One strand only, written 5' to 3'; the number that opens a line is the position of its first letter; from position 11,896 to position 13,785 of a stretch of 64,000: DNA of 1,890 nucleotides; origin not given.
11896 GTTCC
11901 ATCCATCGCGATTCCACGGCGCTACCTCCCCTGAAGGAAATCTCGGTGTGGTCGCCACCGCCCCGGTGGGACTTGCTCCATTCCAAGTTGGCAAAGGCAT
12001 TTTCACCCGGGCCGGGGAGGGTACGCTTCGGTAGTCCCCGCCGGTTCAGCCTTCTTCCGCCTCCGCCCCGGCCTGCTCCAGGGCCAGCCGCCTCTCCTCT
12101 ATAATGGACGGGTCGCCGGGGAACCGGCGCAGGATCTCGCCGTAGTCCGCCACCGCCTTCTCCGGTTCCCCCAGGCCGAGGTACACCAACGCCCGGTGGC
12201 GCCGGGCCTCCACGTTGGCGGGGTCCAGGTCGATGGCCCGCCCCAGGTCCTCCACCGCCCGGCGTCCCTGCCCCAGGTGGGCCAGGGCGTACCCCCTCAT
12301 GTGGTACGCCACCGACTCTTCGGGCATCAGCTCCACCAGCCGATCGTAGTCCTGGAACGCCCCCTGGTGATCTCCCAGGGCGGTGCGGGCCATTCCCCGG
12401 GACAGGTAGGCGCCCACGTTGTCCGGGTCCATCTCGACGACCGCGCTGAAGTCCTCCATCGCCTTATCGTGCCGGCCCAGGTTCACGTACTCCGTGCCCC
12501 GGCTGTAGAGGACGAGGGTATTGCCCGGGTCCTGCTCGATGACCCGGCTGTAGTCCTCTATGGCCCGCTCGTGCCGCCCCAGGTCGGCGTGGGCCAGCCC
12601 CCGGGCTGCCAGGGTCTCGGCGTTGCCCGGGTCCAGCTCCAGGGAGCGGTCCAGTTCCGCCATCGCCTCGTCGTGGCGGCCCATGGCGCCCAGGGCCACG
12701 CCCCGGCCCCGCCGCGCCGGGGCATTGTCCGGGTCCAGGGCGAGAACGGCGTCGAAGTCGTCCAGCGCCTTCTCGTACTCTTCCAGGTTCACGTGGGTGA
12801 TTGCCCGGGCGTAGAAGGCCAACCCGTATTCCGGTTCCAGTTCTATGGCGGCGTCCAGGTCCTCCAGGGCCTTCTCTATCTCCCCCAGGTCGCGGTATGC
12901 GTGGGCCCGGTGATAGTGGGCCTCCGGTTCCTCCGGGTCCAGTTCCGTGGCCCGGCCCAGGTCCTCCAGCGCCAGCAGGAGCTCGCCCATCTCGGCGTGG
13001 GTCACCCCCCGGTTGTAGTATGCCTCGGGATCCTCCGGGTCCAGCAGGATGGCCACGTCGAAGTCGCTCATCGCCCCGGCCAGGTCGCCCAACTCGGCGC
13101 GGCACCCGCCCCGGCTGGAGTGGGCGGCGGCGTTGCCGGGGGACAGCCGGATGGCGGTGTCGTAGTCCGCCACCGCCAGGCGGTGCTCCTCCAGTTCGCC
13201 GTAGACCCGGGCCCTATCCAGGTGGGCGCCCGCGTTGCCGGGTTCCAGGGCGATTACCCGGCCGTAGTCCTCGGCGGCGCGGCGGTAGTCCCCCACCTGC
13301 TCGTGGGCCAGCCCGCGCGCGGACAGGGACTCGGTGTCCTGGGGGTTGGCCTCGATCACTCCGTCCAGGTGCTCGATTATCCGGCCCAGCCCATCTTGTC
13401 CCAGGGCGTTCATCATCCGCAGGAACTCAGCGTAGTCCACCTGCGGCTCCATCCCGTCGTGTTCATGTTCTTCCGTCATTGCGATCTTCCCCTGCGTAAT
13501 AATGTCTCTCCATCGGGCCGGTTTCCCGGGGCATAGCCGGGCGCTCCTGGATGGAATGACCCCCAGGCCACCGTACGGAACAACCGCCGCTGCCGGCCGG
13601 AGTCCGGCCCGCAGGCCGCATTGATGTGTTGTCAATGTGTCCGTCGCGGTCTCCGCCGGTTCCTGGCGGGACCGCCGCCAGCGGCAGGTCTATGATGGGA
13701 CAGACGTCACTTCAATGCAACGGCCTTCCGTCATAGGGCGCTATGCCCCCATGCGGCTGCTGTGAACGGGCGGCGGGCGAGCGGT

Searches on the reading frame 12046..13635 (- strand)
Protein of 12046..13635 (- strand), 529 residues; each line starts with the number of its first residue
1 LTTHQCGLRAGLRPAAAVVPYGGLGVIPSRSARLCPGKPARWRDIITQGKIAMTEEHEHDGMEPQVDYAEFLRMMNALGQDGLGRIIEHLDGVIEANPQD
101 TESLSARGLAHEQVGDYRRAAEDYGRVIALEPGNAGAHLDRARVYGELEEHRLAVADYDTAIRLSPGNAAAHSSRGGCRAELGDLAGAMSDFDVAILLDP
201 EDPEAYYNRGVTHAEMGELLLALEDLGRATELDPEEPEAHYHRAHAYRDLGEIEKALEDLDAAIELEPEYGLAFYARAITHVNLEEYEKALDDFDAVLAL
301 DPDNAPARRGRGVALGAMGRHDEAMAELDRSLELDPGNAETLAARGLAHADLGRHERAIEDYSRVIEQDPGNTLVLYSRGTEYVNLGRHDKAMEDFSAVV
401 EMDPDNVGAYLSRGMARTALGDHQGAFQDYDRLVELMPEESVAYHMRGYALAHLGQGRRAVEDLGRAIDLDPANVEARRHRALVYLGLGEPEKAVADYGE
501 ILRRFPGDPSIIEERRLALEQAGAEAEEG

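Call 25: search_protein_families(library=pfam, proteins=[window:12046-13635:-], max_evalue=0.001)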
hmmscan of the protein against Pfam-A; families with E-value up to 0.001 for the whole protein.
window:12046-13635:- (529 aa): 25 families
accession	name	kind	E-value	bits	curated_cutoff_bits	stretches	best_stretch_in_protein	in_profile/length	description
PF00515.34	TPR_1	-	1.1e-80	262.9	27.8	6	237-270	1-34/34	Tetratricopeptide repeat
PF07719.23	TPR_2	-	6.4e-72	232.2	27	6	237-270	1-34/34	Tetratricopeptide repeat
PF13414.12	TPR_11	-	7.2e-68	224.5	26.8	8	181-217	6-42/42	TPR repeat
PF13181.12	TPR_8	-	4.4e-58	189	25.7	2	238-269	2-33/34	Tetratricopeptide repeat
PF13431.12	TPR_17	-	1.1e-57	188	24.4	1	193-223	3-33/34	Tetratricopeptide repeat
PF13432.12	TPR_16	-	1.3e-50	169.8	32.7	7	275-339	1-65/65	Tetratricopeptide repeat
PF13371.12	TPR_9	-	4.5e-41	139.2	35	8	188-240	14-66/73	Tetratricopeptide repeat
PF13428.12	TPR_14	-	1.2e-36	121.8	23.5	0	476-513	2-39/44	Tetratricopeptide repeat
PF14559.12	TPR_19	-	1.6e-33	115.3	25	3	286-340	6-60/68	Tetratricopeptide repeat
PF13174.12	TPR_6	-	8e-26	89.3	26.3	0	480-507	5-32/33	Tetratricopeptide repeat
PF13424.12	TPR_12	-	2.7e-19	69.6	30.1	2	204-266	4-67/77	Tetratricopeptide repeat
PF12895.13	ANAPC3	-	2.8e-17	63.2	27.2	0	228-292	14-77/82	Anaphase-promoting complex, cyclosome, subunit 3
PF23914.1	TPR_CcmH_CycH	-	1.3e-16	61.3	42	0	199-306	46-156/158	Cytochrome c-type biogenesis protein H TPR domain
PF14561.12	TPR_20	-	1.7e-11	44.7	25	0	290-339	7-56/90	Tetratricopeptide repeat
PF14853.12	Fis1_TPR_C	-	3.9e-11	43.4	25.3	0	275-307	5-37/53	Fis1 C-terminal tetratricopeptide repeat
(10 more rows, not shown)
